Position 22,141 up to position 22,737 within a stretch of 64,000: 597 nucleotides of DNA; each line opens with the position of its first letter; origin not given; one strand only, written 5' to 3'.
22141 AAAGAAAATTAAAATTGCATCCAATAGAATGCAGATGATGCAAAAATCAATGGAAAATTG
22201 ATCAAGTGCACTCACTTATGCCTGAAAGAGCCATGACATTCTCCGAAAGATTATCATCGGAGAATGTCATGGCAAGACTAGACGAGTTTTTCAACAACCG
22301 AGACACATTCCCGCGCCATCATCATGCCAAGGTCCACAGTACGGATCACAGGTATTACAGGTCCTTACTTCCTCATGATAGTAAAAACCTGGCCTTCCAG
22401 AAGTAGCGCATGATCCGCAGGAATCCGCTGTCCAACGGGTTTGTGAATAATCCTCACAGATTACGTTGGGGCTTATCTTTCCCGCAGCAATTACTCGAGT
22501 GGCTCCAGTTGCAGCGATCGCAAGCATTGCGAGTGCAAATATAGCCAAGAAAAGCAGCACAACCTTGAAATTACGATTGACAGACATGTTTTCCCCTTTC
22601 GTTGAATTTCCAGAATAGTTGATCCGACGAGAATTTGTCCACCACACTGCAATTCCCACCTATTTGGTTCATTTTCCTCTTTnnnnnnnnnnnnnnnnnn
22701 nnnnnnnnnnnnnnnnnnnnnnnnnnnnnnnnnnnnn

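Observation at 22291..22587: Secreted 8-cysteine small protein of no recognisable family, with its own promoter and a perfect 16-bp 3' hairpin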

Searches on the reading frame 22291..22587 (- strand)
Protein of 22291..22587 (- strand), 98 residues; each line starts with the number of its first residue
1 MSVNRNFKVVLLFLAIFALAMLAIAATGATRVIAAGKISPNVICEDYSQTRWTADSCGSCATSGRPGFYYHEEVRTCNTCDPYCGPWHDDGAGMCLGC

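Call 4: search_protein_families(library=pfam, proteins=[window:22291-22587:-], max_evalue=0.1)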
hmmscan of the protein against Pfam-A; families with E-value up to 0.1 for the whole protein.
window:22291-22587:- (98 aa): 1 family
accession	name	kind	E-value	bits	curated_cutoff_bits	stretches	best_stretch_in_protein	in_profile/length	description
PF09305.16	TACI-CRD2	-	0.055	13.9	22.9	1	65-86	6-27/39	TACI, cysteine-rich domain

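Call 5: search_protein_families(library=ncbifam, proteins=[window:22291-22587:-], max_evalue=0.1)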
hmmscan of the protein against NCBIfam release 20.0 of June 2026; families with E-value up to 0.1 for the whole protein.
window:22291-22587:- (98 aa): 0 families

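Call 6: find_homologous_proteins(query=window:22291-22587:-, max_evalue=10)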
Query window:22291-22587:- (98 aa): 1 proteins with E <= 10 among 6 candidates.
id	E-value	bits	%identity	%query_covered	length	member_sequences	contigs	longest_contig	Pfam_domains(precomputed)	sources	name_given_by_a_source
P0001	4.5e-63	228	100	100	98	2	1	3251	-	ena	-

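Call 8: find_encoding_contigs(protein=P0001, flank=10000)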
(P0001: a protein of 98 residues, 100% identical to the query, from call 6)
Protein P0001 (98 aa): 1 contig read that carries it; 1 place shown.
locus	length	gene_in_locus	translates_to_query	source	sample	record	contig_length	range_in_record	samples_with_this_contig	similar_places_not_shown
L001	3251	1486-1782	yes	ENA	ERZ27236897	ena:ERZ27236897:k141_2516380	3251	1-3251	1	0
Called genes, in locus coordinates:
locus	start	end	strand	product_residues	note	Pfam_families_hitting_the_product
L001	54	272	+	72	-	-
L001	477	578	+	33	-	-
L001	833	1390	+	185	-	PF08534:Redoxin (weak), PF00578:AhpC-TSA, PF13098:Thioredoxin_2 (weak), PF13905:Thioredoxin_8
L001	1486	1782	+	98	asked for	-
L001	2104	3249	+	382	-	?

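Call 18: search_protein_representatives(protein=window:22291-22587:-)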
Query: 98 residues. Proteins with E-value up to 0.001 (for the whole library): 5; up to 1e-10: 1; up to 1e-30: 1. The best 5 are listed.
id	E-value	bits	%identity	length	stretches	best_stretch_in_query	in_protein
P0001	1.4e-63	227.9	100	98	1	1-98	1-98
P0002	5.0e-10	55.9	27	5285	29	32-82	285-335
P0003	5.2e-05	39.7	35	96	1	10-90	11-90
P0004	1.9e-04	37.9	43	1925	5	54-78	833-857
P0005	8.1e-04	35.9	37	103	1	8-88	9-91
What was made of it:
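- An exhaustive phmmer search of 1.84e9 representative proteins found two small homologues (call 18).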

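Call 21: find_homologous_proteins(query=A1, max_evalue=10)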
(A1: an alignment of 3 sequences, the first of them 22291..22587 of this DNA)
Query A1 (3 sequences) (98 aa, profile of the alignment): 4 proteins with E <= 10 among 362 candidates.
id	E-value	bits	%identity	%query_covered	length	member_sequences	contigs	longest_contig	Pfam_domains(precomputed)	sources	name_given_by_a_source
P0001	2.9e-40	155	100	100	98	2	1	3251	-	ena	-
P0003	7.3e-40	153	35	82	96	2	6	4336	-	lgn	-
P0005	2.4e-38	148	32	58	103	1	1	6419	-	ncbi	-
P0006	5.7e-27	112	32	87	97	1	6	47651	-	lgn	-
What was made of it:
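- A profile search added a third (call 21).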

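Call 22: find_encoding_contigs(protein=P0003, flank=10000)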
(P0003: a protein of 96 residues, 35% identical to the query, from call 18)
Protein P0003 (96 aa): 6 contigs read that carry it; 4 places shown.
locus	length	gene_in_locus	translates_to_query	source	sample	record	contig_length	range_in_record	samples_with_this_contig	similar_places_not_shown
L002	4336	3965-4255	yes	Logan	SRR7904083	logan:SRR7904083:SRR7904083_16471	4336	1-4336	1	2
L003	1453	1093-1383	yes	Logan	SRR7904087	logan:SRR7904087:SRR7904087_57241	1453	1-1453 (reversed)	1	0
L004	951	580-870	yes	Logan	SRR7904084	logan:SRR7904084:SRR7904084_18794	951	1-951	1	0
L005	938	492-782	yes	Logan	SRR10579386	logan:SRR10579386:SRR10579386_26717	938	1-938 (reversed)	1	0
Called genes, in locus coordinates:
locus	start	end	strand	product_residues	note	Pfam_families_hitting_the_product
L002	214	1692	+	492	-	PF05697:Trigger_N, PF05698:Trigger_C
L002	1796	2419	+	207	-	PF00574:CLP_protease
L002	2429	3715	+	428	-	PF06689:zf-C4_ClpX, PF01078:Mg_chelatase (faint), PF07724:AAA_2, PF13401:AAA_22 (faint), PF00004:AAA, PF07728:AAA_5 (weak), PF10431:ClpB_D2-small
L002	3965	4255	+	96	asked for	-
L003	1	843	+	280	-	?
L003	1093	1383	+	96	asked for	-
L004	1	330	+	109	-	?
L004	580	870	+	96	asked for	-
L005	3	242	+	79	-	?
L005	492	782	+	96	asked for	-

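Call 23: find_encoding_contigs(protein=P0005, flank=10000)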
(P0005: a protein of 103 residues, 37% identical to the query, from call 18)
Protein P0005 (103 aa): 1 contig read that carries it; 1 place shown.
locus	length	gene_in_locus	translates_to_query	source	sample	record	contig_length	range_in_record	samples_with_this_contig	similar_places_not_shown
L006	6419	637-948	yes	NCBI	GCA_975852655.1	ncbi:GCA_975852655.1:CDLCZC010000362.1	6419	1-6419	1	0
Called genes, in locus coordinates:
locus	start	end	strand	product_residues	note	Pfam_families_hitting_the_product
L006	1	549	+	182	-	?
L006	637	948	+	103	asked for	-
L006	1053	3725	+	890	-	PF01547:SBP_bac_1, PF13416:SBP_bac_8, PF01547:SBP_bac_1, PF13416:SBP_bac_8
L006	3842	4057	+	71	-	-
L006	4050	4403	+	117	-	-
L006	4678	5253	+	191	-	PF01547:SBP_bac_1, PF13416:SBP_bac_8 (weak)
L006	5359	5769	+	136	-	-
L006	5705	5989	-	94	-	-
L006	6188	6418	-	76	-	?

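Call 24: find_encoding_contigs(protein=P0006, flank=10000)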
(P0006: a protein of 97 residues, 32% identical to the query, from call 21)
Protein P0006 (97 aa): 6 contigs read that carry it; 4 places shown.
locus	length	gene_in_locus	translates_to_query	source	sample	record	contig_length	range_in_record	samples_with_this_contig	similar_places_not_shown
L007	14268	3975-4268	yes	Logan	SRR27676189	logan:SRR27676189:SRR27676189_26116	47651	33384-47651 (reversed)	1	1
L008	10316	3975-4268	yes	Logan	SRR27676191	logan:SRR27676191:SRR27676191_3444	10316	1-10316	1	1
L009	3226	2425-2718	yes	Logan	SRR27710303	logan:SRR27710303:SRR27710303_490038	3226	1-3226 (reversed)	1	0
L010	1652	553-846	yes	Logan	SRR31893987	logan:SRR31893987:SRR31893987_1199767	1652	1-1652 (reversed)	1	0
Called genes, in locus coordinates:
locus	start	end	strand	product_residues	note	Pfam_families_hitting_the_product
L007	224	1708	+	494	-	PF05697:Trigger_N, PF05698:Trigger_C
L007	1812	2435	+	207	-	PF00574:CLP_protease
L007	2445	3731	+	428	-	PF06689:zf-C4_ClpX, PF01078:Mg_chelatase (faint), PF07724:AAA_2, PF13401:AAA_22 (faint), PF00004:AAA, PF07728:AAA_5 (weak), PF10431:ClpB_D2-small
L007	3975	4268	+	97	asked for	-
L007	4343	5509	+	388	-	-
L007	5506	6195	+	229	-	PF13462:Thioredoxin_4, PF13098:Thioredoxin_2 (faint), PF01323:DSBA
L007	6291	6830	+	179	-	PF00149:Metallophos, PF12850:Metallophos_2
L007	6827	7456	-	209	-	PF13483:Lactamase_B_3, PF12706:Lactamase_B_2, PF00753:Lactamase_B (faint)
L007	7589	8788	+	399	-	PF00266:Aminotran_5, PF01041:DegT_DnrJ_EryC1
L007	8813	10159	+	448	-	-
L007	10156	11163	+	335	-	PF00072:Response_reg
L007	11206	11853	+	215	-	-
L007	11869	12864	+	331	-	PF01073:3Beta_HSD, PF01370:Epimerase, PF02719:Polysacc_synt_2, PF04321:RmlD_sub_bind, PF05368:NmrA, PF13460:NAD_binding_10, PF16363:GDP_Man_Dehyd, PF07993:NAD_binding_4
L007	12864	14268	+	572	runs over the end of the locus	PF03853:YjeF_N, PF01256:Carb_kinase, PF02110:HK (weak)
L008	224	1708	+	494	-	PF05697:Trigger_N, PF05698:Trigger_C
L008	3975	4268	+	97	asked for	-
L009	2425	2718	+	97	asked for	-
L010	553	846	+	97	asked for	-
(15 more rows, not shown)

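Call 50: predict_structure(alignment_id=A2)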
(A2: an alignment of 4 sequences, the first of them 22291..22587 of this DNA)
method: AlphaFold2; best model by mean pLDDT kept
length: 98 residues; sequences in the alignment: 4
mean_pLDDT: 50.7   pTM: 0.25
mean pLDDT of the five models: 50.7, 50.4, 45.4, 44.8, 44.3
residues with pLDDT >= 90: 0; 70-90: 16; 50-70: 26; < 50: 56
segments of 3 or more residues with pLDDT < 50: 28-41, 45-59, 63-73, 79-81, 90-98
pLDDT, mean of each block of 10 residues (from residue 1): 63 78 59 42 42 41 38 49 52 40
secondary structure, 60 per line:
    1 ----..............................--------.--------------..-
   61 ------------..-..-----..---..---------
elements in order: H5-34

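Call 61: search_solved_structures(query=A3, max_evalue=10, show_alignments=3)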
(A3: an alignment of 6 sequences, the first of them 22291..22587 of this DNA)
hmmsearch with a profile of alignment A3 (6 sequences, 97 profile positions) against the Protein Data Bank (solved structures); distinct sequences matched with E-value up to 10: 1.
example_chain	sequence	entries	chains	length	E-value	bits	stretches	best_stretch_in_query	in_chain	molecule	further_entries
5b1r_A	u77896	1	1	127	7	10.5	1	67-95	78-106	B-cell differentiation antigen CD72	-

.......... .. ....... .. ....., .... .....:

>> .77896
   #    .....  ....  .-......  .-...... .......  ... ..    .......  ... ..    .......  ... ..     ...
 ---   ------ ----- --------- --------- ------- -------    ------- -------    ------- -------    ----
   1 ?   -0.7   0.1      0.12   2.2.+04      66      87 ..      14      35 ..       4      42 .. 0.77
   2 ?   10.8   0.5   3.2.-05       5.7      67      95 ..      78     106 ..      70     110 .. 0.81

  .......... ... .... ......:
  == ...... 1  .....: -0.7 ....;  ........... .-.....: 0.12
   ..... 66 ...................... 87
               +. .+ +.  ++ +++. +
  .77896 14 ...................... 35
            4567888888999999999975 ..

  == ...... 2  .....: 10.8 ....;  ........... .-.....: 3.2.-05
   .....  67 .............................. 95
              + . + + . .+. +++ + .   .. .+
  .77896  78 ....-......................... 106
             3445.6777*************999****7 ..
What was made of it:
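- On Any curated protein family (Pfam-A, NCBIfam) or solved structure: A PDB profile search gives one hit at E = 7 (call 61).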

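Call 62: search_protein_families(library=pfam, alignment_id=A3, max_evalue=1)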
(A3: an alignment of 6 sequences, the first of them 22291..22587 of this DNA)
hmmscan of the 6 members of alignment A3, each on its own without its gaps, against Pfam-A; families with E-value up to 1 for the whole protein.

A. member 1, window:22291-22587:- (98 aa): 2 families
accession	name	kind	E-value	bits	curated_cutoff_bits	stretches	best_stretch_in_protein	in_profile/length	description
PF09305.16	TACI-CRD2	-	0.055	13.9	22.9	1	65-86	6-27/39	TACI, cysteine-rich domain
PF10080.14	FtrD-like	-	0.1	13.2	26.3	1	42-81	22-58/101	Membrane iron-sulfur containing protein FtrD-like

B. families by the number of members that match (of 6 scanned): 3 families
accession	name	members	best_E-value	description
PF09305.16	TACI-CRD2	1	0.055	TACI, cysteine-rich domain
PF10080.14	FtrD-like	1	0.1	Membrane iron-sulfur containing protein FtrD-like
PF05277.18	DUF726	1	0.3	Protein of unknown function (DUF726)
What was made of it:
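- On Any curated protein family (Pfam-A, NCBIfam) or solved structure: Pfam best hits are TACI-CRD2 (E = 0.055) and FtsD-like... precisely FtrD-like (E = 0.1), both below cut-off and each matched by only 1 of 6 members (calls 4, 62).
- On Lactococcin 972 family: The peptide has no Pfam hit (calls 4, 62).
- Closest known: Lactococcin 972 operon. Different: The small protein matches no Pfam family (calls 4, 62).
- Closest known: Methylamine dehydrogenase light chain MauA with accessory MauD. Different: The small protein matches no Pfam family, MauA's included (calls 4, 62).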

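Call 69: search_protein_families(library=pfam, proteins=[L007:4343-5509:+, L007:5506-6195:+, L006:1-549:+], max_evalue=0.01)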
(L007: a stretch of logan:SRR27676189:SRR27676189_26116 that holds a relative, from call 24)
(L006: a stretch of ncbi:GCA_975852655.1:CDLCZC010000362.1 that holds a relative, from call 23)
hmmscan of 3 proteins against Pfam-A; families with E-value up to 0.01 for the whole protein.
L007:4343-5509:+ (388 aa): 0 families

L007:5506-6195:+ (229 aa): 5 families
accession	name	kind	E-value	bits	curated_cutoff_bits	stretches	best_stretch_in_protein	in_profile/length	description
PF13462.12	Thioredoxin_4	-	4.1e-30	105.6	23.2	1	67-222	5-165/165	Thioredoxin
PF01323.26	DSBA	-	5.5e-21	75.6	25.6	2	123-216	87-186/191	DSBA-like thioredoxin domain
PF13098.12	Thioredoxin_2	-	2.5e-05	25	27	1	78-211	8-94/104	Thioredoxin-like domain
PF13743.12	Thioredoxin_5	-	8.2e-05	22.8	27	1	124-203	83-163/186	Thioredoxin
PF00085.26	Thioredoxin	-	0.0032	17.9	23.5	0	77-122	20-65/103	Thioredoxin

L006:1-549:+ (182 aa): 6 families
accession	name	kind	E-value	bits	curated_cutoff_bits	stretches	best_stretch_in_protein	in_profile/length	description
PF00578.27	AhpC-TSA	-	1.4e-16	61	26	1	51-162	1-122/124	AhpC/TSA family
PF08534.16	Redoxin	-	1.6e-12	47.9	26.6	1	52-170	3-137/148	Redoxin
PF13098.12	Thioredoxin_2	-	1.1e-07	32.6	27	1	74-175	4-102/104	Thioredoxin-like domain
PF13905.12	Thioredoxin_8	-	6.7e-07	30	27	1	77-159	3-92/94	Thioredoxin-like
PF00085.26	Thioredoxin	-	9.1e-05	22.9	23.5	1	75-123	18-64/103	Thioredoxin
PF02630.20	SCO1-SenC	-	0.00024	21.5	22.8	1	56-102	2-53/134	SCO1/SenC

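Call 75: search_dna_similar(query=window:22291-22587:-, collection=plasmids, mode=protein, max_evalue=1, max_rows=10)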
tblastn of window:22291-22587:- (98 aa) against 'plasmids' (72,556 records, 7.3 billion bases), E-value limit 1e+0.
No match.

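Call 76: search_dna_similar(query=window:22291-22587:-, collection=phages, mode=protein, max_evalue=1, max_rows=10)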
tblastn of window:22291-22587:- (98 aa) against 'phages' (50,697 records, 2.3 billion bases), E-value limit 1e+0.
No match.
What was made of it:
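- It is absent from the plasmid and phage collections (calls 75, 76).
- Tried and rejected: Mobile-element origin. tblastn found no match in the plasmid or phage collections (calls 75, 76).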

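Call 89: search_protein_families(library=pfam, proteins=[L007:4343-5509:+], max_evalue=1)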
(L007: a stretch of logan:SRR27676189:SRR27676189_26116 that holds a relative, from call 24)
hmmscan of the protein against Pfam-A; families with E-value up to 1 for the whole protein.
L007:4343-5509:+ (388 aa): 0 families

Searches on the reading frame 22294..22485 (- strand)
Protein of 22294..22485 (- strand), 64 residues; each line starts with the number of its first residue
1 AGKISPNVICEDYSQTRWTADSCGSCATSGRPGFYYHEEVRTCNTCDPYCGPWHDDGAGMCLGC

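Call 82: predict_structure(protein=window:22294-22485:-)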
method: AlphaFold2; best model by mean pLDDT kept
length: 64 residues; sequences in the alignment: 1
mean_pLDDT: 47.6   pTM: 0.35
mean pLDDT of the five models: 47.6, 47.3, 46.7, 37.4, 35.0
residues with pLDDT >= 90: 0; 70-90: 0; 50-70: 24; < 50: 40
segments of 3 or more residues with pLDDT < 50: 1-6, 32-64
pLDDT, mean of each block of 10 residues (from residue 1): 47 63 57 42 39 40 39
secondary structure, 60 per line:
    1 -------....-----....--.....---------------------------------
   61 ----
elements in order: E8-11 E17-20 H23-27
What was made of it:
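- AlphaFold models were unusable (pLDDT 51 and 48; calls 50, 82), so no fold comparison was possible.
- Tried and rejected: Two AlphaFold2 runs were made: full length with a 4-sequence alignment (pLDDT 50.7, call 50) and the mature part alone (pLDDT 47.6, call 82).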
